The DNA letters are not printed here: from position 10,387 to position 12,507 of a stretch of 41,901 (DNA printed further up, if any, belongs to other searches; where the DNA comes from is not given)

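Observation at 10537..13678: Low-GC two-gene cassette (607-aa orphan + ApeA-like HEPN protein) appended to the type I R-M operon: candidate undescribed defence module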

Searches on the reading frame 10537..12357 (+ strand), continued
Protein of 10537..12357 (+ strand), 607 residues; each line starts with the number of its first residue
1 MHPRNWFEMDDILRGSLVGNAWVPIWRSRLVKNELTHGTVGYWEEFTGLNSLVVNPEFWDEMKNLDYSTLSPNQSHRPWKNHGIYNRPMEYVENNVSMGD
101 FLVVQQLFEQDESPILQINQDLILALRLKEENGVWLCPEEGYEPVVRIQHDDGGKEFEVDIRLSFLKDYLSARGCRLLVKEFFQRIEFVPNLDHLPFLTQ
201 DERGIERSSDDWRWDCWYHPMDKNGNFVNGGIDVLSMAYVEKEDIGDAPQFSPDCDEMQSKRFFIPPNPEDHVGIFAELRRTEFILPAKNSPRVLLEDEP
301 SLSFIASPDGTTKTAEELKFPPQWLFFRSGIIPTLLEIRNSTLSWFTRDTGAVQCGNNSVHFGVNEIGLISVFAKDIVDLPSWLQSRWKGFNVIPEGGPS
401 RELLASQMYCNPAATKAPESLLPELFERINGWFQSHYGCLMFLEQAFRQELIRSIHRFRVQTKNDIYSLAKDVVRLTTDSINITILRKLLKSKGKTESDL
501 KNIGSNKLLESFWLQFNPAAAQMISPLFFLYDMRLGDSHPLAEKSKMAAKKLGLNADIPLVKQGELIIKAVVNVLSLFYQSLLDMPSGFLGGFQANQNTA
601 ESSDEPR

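Call 76: search_protein_families(library=padloc, proteins=[L036:5638-9825:+, L038:2278-5760:+, L047:6953-9742:+, L049:6863-9361:+, L010:6394-8205:+, L010:8171-9973:+, L010:11758-13098:+, L009:11798-14602:+, L030:12883-15918:+, L035:11942-15430:+], max_evalue=1e-8)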
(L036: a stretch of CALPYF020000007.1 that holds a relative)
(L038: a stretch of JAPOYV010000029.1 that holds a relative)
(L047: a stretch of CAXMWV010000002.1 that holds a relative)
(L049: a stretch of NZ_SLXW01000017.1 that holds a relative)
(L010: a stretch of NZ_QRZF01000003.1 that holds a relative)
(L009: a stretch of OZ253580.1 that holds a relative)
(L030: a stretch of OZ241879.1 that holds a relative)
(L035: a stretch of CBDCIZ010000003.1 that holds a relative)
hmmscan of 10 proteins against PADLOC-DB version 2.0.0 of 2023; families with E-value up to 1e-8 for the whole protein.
L036:5638-9825:+ (1396 aa): 0 families

L038:2278-5760:+ (1161 aa): 34 families (the best 25 are shown)
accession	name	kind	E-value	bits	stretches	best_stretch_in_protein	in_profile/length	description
PDLC02500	BrxHI|BrxHII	-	1.7e-44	150.6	1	443-849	224-603/933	BrxHI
PDLC00659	HmaA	-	2.2e-42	143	1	328-854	106-645/1176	SNF2 helicase / DEAD-box helicase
PDLC02504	BrxHI|BrxHII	-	7e-39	131.5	1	311-853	91-615/971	BrxHII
PDLC02621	DrmD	-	1.1e-38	131.1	1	343-1000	136-804/1040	DrmD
PDLC02620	DrmD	-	1.3e-34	117.4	2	723-856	485-614/1060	DrmD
PDLC02634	DrmD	-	1.9e-27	93.5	2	341-561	105-319/900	DrmD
PDLC02623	DrmD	-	7.5e-27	91.5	1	716-855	523-659/1040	DrmD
PDLC02572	DrmA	-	9.2e-27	91.4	1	342-825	132-627/1043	DrmA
PDLC02843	DpdE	-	2.4e-25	86.7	1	650-823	494-667/1091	DpdE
PDLC02619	DrmD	-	3.7e-23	79.6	1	776-831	490-545/872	DrmD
PDLC02840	DpdE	-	1.4e-22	77.9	1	714-852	549-689/1091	DpdE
PDLC02632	DrmD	-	5.5e-22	76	1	345-628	141-428/662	DrmD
PDLC02844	DpdE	-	2.8e-21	73.2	2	778-832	641-697/1074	DpdE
PDLC02633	DrmD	-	1e-20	71.3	2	751-822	558-631/839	DrmD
PDLC03830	ZacC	-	1.6e-17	61.4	1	778-822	857-902/1019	-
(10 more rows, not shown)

L047:6953-9742:+ (930 aa): 1 family
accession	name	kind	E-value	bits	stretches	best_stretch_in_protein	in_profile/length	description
PDLC03816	RTasPolA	-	1.1e-34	118.2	1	511-907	118-462/475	DRT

L049:6863-9361:+ (833 aa): 4 families
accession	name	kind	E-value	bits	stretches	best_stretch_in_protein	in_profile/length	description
PDLC02198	IetS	-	6.8e-24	81.8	1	288-828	251-782/795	-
PDLC04233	IetS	-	2.4e-19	66.9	1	287-831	299-850/855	-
PDLC02197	IetS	-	1.6e-17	61.1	1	258-649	226-579/749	-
PDLC02201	IetS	-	7e-12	42.4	1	291-647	255-568/781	-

L010:6394-8205:+ (604 aa): 93 families (the best 25 are shown)
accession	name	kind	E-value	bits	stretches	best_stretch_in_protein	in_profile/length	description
PDLC00091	GajA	-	7.6e-176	584.6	1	6-599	1-624/627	AAA ATPase domain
PDLC00071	GajA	-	2.5e-105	351.5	1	6-493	1-444/588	AAA ATPase domain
PDLC00083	GajA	-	4.1e-105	350.5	1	6-486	1-474/639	AAA ATPase domain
PDLC00096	GajA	-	1.6e-101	339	1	6-601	1-620/630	AAA ATPase domain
PDLC00099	GajA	-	1.7e-88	296.1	1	6-528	1-504/626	AAA ATPase domain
PDLC00080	GajA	-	1.3e-81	273.2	1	6-523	1-466/622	AAA ATPase domain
PDLC00069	GajA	-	1.3e-79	266.4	1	6-493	1-511/687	AAA ATPase domain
PDLC00073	GajA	-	1.5e-78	263.2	1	6-595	1-587/589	AAA ATPase domain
PDLC00077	GajA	-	6.8e-78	260.7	2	130-594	169-614/616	AAA ATPase domain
PDLC00064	GajA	-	1.1e-64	217.2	1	278-491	93-304/464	AAA ATPase domain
PDLC00070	GajA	-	1.2e-61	207.1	2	284-491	260-455/596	AAA ATPase domain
PDLC00072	GajA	-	3.5e-59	198.9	2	284-595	317-639/709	AAA ATPase domain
PDLC00101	GajA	-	9.4e-59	197.8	2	282-500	244-451/632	AAA ATPase domain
PDLC00092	GajA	-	7.2e-57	191.2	2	282-562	279-552/604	AAA ATPase domain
PDLC00065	GajA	-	1.6e-51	173.9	2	286-525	303-519/670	AAA ATPase domain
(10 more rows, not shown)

L010:8171-9973:+ (601 aa): 47 families (the best 25 are shown)
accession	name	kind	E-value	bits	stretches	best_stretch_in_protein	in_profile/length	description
PDLC00138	GajB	-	2e-253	840.4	1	15-600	1-580/581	UrvD helicase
PDLC00129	GajB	-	1.3e-69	233.3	2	12-383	5-360/594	UrvD helicase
PDLC00112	GajB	-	5.6e-54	181.7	1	23-592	11-562/581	UrvD helicase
PDLC00131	GajB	-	4.5e-52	175.9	1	13-368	22-368/647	UrvD helicase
PDLC00136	GajB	-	1.6e-51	173.9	1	19-590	6-550/570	UrvD helicase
PDLC00119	GajB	-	3.2e-50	169.6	1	31-589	15-545/565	UrvD helicase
PDLC00106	GajB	-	8.8e-47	157.9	1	18-593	3-557/577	UrvD helicase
PDLC00147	GajB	-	4.4e-46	156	2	11-113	20-123/637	UrvD helicase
PDLC00117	GajB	-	1.8e-43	147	2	217-585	196-572/604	UrvD helicase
PDLC00127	GajB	-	1.6e-42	143.9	1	16-372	6-338/594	UrvD helicase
PDLC00123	GajB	-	1.7e-42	143.8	2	190-585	128-505/540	UrvD helicase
PDLC00132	GajB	-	2.2e-42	143.5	2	217-330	192-306/625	UrvD helicase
PDLC00130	GajB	-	1.6e-41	140.3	2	211-370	177-335/589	UrvD helicase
PDLC00126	GajB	-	7.6e-41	138.6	1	20-589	22-584/606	UrvD helicase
PDLC00105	GajB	-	1.1e-38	131.4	1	34-326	43-314/649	UrvD helicase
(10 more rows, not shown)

L010:11758-13098:+ (447 aa): 0 families

L009:11798-14602:+ (935 aa): 21 families
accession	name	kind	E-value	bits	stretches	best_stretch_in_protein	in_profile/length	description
PDLC02528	PglX|PglXI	-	0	1222.9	1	3-899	1-844/1125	PglX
PDLC02535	PglX|PglXI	-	2e-234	778.3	1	1-733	1-703/731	PglX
PDLC02521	PglX|PglXI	-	1.1e-78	263.4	1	138-833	165-832/1174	PglX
PDLC03600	REase_MTase_IIG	-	6.4e-70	234.3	1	163-832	190-843/1205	Type IIG restriction enzyme-methyltransferase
PDLC02525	PglX|PglXI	-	2.5e-65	219.3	3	428-609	392-564/607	PglX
PDLC02523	PglX|PglXI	-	8.9e-51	170.8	2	291-820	325-893/1428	PglX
PDLC02524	PglX|PglXI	-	3.9e-41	139.3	2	428-704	233-494/722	PglX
PDLC02518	PglX|PglXI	-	7.6e-36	121.3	1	166-831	179-851/1412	PglX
PDLC02522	PglX|PglXI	-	1.5e-34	117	3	489-591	592-694/1218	PglX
PDLC02527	PglX|PglXI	-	3.6e-34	115.8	2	486-814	543-873/1332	PglX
PDLC02641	DrmMI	-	1.2e-31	107.5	2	165-365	189-370/1161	DrmMI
PDLC02526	PglX|PglXI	-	2.5e-24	83.7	0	174-235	185-248/640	PglX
PDLC02517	PglX|PglXI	-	2.5e-18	63.9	1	494-601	8-115/707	PglX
PDLC03348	MTase_II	-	2.6e-17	60.6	0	281-365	231-315/727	Type II methyltransferase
PDLC02534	PglX|PglXI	-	8.8e-16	56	1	768-868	1-98/389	PglX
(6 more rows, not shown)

L030:12883-15918:+ (1012 aa): 2 families
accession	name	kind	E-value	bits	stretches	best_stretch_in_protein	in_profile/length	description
PDLC00662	HmaC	-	6.6e-97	323.8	1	9-783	9-773/941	AAA+ ATPase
PDLC02192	DUF499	-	1.5e-34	117.1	1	5-716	3-662/1022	-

L035:11942-15430:+ (1163 aa): 0 families

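Call 103: find_encoding_contigs(protein=P0045, flank=7000, max_places=2)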
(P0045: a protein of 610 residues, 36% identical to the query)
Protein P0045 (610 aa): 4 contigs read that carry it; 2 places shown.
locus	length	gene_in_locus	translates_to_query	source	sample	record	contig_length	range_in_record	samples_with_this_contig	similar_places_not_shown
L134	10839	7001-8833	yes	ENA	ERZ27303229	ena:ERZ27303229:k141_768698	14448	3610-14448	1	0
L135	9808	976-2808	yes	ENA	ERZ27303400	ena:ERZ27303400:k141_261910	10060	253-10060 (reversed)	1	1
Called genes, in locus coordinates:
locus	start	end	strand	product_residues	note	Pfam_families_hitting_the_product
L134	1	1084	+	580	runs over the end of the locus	PF02384:N6_Mtase, PF05175:MTS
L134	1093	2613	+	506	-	PF12161:HsdM_N, PF02384:N6_Mtase, PF01170:UPF0020 (weak)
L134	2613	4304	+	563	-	PF04326:SLFN_AlbA_2, PF13749:HATPase_c_4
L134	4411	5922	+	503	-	PF12161:HsdM_N, PF02384:N6_Mtase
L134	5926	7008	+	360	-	PF01420:Methylase_S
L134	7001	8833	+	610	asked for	-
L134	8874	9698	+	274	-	-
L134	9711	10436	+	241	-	PF13784:Fic_N, PF02661:Fic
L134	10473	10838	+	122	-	?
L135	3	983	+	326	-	?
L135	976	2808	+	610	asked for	-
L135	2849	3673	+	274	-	-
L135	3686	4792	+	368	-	PF13784:Fic_N, PF02661:Fic, PF21248:SoFic-like_C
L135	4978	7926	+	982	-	PF04313:HSDR_N, PF04851:ResIII, PF18766:SWI2_SNF2, PF00270:DEAD (faint), PF22679:T1R_D3-like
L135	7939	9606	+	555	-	-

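Call 104: find_encoding_contigs(protein=P0043, flank=7000, max_places=2)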
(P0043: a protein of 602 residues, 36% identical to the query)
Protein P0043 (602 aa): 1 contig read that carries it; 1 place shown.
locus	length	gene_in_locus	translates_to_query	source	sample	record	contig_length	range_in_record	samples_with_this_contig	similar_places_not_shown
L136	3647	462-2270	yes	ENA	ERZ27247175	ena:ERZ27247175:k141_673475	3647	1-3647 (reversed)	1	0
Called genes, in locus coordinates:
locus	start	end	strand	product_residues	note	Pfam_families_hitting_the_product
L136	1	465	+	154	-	?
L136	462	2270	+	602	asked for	-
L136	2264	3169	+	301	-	-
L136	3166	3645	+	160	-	?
